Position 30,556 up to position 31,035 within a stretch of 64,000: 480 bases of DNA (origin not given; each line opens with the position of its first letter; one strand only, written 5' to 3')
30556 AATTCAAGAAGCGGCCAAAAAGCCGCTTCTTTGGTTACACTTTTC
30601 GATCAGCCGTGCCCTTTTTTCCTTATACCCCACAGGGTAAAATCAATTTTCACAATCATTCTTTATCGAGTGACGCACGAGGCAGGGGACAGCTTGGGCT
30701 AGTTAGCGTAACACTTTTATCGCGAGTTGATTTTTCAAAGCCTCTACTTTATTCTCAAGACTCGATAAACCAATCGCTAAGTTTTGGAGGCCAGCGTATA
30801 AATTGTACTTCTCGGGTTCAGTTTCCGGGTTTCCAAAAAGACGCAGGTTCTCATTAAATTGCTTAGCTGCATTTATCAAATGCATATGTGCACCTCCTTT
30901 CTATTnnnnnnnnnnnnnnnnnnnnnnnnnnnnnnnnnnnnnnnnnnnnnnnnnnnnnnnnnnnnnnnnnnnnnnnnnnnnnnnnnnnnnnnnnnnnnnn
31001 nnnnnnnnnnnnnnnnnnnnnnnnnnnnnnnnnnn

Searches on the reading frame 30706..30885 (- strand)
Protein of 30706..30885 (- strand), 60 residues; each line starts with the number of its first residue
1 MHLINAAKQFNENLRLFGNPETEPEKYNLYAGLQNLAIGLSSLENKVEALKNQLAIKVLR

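Call 27: search_protein_families(library=ncbifam, proteins=[window:30706-30885:-], max_evalue=1)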
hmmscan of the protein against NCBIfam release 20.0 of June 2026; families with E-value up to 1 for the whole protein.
seq(60 aa): 1 family
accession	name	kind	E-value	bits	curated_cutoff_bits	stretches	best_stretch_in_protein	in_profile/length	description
NF038291.1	rep_pAB02_ORF2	subfamily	0.07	13.5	85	1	10-55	38-84/172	plasmid replication DNA-binding protein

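Call 61: search_protein_families(library=pfam, proteins=[window:30706-30885:-], max_evalue=0.01)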
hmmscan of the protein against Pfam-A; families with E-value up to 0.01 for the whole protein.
window:30706-30885:- (60 aa): 0 families
